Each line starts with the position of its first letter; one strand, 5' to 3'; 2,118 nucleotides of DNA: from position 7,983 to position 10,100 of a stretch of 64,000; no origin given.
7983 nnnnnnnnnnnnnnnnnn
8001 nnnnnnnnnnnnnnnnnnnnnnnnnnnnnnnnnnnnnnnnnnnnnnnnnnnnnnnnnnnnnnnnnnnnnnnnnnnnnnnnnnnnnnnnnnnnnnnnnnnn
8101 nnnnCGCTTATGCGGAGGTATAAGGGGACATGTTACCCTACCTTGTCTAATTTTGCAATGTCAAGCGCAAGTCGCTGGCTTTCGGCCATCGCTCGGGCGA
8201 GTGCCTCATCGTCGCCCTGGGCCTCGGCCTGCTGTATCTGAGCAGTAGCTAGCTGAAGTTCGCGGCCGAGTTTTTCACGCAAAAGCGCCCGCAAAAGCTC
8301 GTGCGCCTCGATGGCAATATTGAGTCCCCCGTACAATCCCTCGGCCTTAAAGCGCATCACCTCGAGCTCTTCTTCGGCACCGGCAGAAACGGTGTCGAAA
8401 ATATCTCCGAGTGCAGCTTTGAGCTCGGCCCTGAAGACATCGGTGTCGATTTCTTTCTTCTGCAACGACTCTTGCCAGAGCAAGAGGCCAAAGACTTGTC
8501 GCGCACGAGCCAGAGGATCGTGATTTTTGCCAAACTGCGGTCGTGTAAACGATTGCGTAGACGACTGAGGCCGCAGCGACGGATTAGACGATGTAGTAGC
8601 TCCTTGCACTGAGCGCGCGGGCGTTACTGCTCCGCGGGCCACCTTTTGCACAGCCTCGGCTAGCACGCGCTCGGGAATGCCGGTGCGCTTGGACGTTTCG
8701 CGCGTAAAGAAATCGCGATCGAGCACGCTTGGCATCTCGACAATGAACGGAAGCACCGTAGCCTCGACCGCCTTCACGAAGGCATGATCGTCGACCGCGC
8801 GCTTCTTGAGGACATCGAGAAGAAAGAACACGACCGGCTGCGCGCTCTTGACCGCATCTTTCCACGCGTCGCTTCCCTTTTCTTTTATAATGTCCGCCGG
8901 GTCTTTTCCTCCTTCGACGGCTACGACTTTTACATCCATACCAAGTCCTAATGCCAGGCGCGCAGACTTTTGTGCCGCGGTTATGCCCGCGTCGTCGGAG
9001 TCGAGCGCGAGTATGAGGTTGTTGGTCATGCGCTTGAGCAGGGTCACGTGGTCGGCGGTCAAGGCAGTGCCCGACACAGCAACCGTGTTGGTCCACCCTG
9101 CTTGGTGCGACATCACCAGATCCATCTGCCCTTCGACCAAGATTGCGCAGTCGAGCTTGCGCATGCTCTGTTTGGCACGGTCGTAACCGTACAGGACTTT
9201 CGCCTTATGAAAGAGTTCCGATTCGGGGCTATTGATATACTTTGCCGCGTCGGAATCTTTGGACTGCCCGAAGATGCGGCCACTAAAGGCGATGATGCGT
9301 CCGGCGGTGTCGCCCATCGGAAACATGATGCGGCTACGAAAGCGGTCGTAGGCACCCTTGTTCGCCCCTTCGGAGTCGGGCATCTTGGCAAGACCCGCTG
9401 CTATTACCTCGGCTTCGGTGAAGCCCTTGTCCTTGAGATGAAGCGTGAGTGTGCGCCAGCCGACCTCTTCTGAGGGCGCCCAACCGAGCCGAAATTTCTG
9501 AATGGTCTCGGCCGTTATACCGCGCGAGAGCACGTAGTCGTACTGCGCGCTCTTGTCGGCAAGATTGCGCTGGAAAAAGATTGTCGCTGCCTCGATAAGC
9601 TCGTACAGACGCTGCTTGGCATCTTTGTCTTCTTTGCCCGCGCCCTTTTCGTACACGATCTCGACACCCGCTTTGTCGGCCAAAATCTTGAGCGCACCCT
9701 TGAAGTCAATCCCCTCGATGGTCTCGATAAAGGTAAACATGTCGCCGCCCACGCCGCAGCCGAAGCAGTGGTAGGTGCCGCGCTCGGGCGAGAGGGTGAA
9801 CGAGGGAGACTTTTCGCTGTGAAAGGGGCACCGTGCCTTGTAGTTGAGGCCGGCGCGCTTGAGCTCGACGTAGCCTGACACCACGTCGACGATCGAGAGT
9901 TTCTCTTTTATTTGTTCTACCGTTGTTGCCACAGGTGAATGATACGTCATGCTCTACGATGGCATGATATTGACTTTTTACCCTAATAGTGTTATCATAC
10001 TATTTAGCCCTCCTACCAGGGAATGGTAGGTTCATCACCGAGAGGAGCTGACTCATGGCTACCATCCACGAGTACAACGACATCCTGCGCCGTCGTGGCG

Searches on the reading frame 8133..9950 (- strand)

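Call 42: search_protein_families(library=pfam, proteins=[window:8133-9950:-], max_evalue=0.001)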
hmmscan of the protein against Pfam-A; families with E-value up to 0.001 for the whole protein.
window:8133-9950:- (605 aa): 6 families
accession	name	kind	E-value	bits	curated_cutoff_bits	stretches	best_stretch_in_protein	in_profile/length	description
PF08275.17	DNAG_N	-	1.2e-35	122.8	26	1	125-260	1-128/128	DNA primase catalytic core, N-terminal domain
PF01807.25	Zn_ribbon_DnaG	-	2e-34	117.7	24.9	1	9-102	4-97/98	CHC2 zinc finger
PF13662.12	Toprim_4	-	6e-19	68.5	25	1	268-344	2-85/85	Toprim domain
PF13155.12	Toprim_2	-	2.3e-18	66.8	22.1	1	270-354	1-87/88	Toprim-like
PF01751.28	Toprim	-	1.7e-08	35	23.1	1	269-330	2-77/96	Toprim domain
PF13362.12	Toprim_3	-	9e-06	26.5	27.2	1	269-361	2-95/95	Toprim domain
